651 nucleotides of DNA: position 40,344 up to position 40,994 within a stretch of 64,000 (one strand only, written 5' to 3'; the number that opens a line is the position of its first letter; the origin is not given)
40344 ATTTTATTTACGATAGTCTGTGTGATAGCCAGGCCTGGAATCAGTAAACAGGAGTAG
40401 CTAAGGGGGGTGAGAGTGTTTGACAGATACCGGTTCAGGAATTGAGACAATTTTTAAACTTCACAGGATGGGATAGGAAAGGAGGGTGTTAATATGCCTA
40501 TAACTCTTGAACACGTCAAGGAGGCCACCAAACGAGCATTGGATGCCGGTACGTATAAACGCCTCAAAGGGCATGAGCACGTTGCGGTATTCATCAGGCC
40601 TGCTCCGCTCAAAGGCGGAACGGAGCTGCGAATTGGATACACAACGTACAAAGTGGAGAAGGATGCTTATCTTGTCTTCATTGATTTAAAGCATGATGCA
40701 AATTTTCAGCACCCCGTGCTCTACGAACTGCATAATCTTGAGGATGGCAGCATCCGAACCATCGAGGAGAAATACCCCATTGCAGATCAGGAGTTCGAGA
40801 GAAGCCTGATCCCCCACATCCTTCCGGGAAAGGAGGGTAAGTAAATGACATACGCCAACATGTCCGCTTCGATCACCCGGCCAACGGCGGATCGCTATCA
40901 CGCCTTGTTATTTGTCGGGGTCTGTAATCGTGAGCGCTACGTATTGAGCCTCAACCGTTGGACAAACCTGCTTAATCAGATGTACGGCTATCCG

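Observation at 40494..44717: Four-gene operon encoding a signal-peptide-less legumain-like (clan CD) peptidase plus an unrecognised Cys-His domain protein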

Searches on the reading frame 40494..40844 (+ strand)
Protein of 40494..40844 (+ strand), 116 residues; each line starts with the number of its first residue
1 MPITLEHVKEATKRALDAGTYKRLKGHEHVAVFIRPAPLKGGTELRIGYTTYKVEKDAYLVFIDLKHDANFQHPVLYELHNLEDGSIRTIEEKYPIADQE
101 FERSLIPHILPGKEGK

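Call 3: search_protein_families(library=pfam, proteins=[window:40494-40844:+], max_evalue=0.1)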
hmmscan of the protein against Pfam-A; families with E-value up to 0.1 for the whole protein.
window:40494-40844:+ (116 aa): 0 families

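Call 4: search_protein_families(library=padloc, proteins=[window:40494-40844:+], max_evalue=0.1)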
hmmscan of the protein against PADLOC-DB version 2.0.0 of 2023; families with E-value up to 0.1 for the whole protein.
window:40494-40844:+ (116 aa): 0 families

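Call 5: search_protein_families(library=ncbifam, proteins=[window:40494-40844:+], max_evalue=0.1)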
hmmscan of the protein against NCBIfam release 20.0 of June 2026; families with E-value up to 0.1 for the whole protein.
window:40494-40844:+ (116 aa): 0 families

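Call 21: find_homologous_proteins(query=window:40494-40844:+)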
Query window:40494-40844:+ (116 aa): 37 proteins with E <= 0.001 among 39 candidates.
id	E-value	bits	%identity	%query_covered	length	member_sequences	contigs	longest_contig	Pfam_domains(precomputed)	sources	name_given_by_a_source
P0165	1.1e-71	256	100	100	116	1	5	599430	-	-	-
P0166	2.1e-56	207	82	100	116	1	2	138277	-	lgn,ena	-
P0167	3.1e-53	197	78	100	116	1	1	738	-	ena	-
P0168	7.3e-52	192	77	100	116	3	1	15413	-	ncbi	-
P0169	8.4e-52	192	72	99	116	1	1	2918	-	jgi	jgi:hypothetical protein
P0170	8.0e-51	189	76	100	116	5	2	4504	-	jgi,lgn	jgi:hypothetical protein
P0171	8.7e-51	189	75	100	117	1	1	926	-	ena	-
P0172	1.4e-50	188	75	100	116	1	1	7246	-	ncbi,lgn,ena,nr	ncbi:MAG: hypothetical protein KAJ93_08085 [Methanosarcinales archaeon]|nr:hypothetical protein [Met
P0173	8.1e-50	186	76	100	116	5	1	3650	-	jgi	jgi:hypothetical protein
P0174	1.1e-49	185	74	100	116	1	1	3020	-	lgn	-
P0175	1.1e-49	185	76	100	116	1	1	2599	-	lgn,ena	-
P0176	7.2e-48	179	70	100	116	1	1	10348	-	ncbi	-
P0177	7.3e-48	179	72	100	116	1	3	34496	-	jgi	jgi:hypothetical protein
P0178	9.2e-48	179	74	100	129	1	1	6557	-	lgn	-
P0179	1.1e-47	179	72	99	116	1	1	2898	-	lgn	-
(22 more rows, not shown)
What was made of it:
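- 40494..40844 (+): g1: 116-aa accessory protein of the C13 module, prodomain-like. 37 relatives are 59-82% identical (call 21).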

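Call 26: search_protein_families(library=phrogs, proteins=[window:40494-40844:+], max_evalue=0.1)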
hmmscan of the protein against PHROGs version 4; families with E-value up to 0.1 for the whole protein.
window:40494-40844:+ (116 aa): 0 families

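Call 41: search_solved_structures(query=A2, max_evalue=10, show_alignments=1)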
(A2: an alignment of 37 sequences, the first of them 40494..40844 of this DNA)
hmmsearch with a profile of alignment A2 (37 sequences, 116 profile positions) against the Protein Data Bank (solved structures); distinct sequences matched with E-value up to 10: 5.
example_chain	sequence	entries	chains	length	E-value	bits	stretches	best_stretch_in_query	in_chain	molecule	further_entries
6nu2_U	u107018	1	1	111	1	12.7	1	24-77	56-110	39S ribosomal protein L23, mitochondrial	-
7qh7_U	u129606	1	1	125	1.2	12.6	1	24-77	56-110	39S ribosomal protein L23, mitochondrial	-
3j7y_U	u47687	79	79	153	1.2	12.5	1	24-77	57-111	uL23 | uL23m | 39S ribosomal protein L23, mitochondrial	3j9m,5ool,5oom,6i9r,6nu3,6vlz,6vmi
8rri_U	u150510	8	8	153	1.3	12.4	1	24-77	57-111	Large ribosomal subunit protein uL23m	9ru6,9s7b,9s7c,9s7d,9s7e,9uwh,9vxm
6zm5_U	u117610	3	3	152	1.3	12.4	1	24-77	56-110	39S ribosomal protein L23, mitochondrial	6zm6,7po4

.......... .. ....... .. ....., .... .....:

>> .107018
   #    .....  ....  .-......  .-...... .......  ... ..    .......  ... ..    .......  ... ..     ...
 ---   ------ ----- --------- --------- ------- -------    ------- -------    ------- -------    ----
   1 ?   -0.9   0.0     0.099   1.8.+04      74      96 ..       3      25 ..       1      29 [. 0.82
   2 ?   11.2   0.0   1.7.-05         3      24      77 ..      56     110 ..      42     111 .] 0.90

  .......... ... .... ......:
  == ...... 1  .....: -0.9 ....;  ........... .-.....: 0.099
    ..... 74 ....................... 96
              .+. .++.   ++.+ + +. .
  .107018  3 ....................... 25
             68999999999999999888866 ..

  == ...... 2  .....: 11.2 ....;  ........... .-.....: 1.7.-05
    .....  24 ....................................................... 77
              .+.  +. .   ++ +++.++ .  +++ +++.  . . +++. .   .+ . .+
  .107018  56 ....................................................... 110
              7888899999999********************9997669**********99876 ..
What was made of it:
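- Tried and rejected: g1 family profile (call 41): only chance-level hits (E about 1).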

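Call 49: predict_structure(alignment_id=A2)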
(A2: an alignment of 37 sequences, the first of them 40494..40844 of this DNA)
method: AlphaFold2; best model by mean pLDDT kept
length: 116 residues; sequences in the alignment: 37
mean_pLDDT: 83.1   pTM: 0.76
mean pLDDT of the five models: 83.1, 81.8, 81.1, 80.2, 80.2
residues with pLDDT >= 90: 26; 70-90: 78; 50-70: 9; < 50: 3
segments of 3 or more residues with pLDDT < 50: 114-116
pLDDT, mean of each block of 10 residues (from residue 1): 82 85 76 91 88 91 82 84 88 82 84 52
secondary structure, 60 per line:
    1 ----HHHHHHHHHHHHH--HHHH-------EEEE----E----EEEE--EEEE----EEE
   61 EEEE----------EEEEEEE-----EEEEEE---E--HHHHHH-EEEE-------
elements in order: H5-17 H20-23 E31-34 E44-47 E50-53 E58-64 E75-81 E87-92 H99-104 E106-109

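Call 52: fold_search(model_id=the predicted structure, library=pdb)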
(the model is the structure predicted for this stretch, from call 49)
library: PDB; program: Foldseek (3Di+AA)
matches with E <= 10: 226; with E <= 0.001: 0
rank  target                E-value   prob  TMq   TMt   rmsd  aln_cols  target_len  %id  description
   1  2qi2                  7.7e-01  0.08  0.20  0.10  11.3        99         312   14  Crystal structure of the Thermoplasma acidophilum Pelota protein (released 2007-10-09)
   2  7ny8_D                1.1e+00  0.05  0.19  0.22  10.7       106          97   16  Affimer K69 - KRAS protein complex (released 2021-07-07)
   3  5bp2_D                1.3e+00  0.04  0.18  0.10  13.4        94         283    7  Dehydratase domain (DH) of a mycocerosic acid synthase-like (MAS-like) PKS, crystal form 1 (released 2016-03-09)
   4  1uzz_C                1.4e+00  0.09  0.26  0.15  10.0       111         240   14  Erythrina cristagalli bound to N-linked oligosaccharide and lactose (released 2004-06-22)
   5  7rpx_A                1.4e+00  0.03  0.17  0.10  12.9       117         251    8  Archaeal DNA ligase and heterotrimeric PCNA in complex with end-joined DNA (released 2021-11-17)
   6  1cb8_A                1.4e+00  0.08  0.19  0.04  12.1        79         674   14  CHONDROITINASE AC LYASE FROM FLAVOBACTERIUM HEPARINUM (released 1999-05-14)
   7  7ny8_C                1.5e+00  0.03  0.16  0.19  10.7       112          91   13  Affimer K69 - KRAS protein complex (released 2021-07-07)
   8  3uw6_B                1.6e+00  0.11  0.26  0.09  12.0        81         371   14  Crystal Structure of Engineered Protein, Northeast Structural Genomics Consortium Target OR120 (released 2012-02-08)
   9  1sfy_A                1.7e+00  0.08  0.26  0.15   9.6       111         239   14  Crystal structure of recombinant Erythrina corallodandron Lectin (released 2004-08-10)
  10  7nvr_f                1.7e+00  0.06  0.28  0.21  12.6       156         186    8  Human Mediator with RNA Polymerase II Pre-initiation complex (released 2021-05-05)
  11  8s05_B                1.7e+00  0.04  0.18  0.07  13.9        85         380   14  ArnAB complex an archaeal ortholog of the Sec23/24 core motif (released 2025-10-29)
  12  5bp2_B                1.7e+00  0.03  0.18  0.10  13.4        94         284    7  Dehydratase domain (DH) of a mycocerosic acid synthase-like (MAS-like) PKS, crystal form 1 (released 2016-03-09)
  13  5ohm_J                1.7e+00  0.02  0.17  0.20  13.3       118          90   13  K33-specific affimer bound to K33 diUb (released 2017-10-04)
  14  4wv8_C                1.8e+00  0.08  0.27  0.15   9.5       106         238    9  Crystal structure of a recombinant Vatairea macrocarpa seed lectin complexed with lactose (released 2016-01-27)
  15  1uzz_A                1.8e+00  0.08  0.26  0.15  10.0       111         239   14  Erythrina cristagalli bound to N-linked oligosaccharide and lactose (released 2004-06-22)
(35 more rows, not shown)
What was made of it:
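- The g1 fold matches nothing solved (call 52).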

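Call 94: find_encoding_contigs(protein=P0172, flank=7000, max_places=1)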
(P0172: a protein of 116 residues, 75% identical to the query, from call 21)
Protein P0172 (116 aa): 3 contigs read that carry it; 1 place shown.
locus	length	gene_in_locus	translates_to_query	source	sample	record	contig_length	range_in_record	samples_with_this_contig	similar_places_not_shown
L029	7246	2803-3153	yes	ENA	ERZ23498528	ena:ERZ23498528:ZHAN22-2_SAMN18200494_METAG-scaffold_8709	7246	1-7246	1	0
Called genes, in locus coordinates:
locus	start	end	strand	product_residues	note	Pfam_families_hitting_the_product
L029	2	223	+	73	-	?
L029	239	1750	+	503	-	PF13655:RVT_N, PF00078:RVT_1, PF08388:GIIM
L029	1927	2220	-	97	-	PF05598:DUF772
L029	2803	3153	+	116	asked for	-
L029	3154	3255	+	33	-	-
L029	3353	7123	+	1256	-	PF13676:TIR_2, PF24885:TPR_NPHP3, PF13374:TPR_10, PF13424:TPR_12, PF13374:TPR_10, PF13424:TPR_12, PF13374:TPR_10, PF13424:TPR_12, +36 more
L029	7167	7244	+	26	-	?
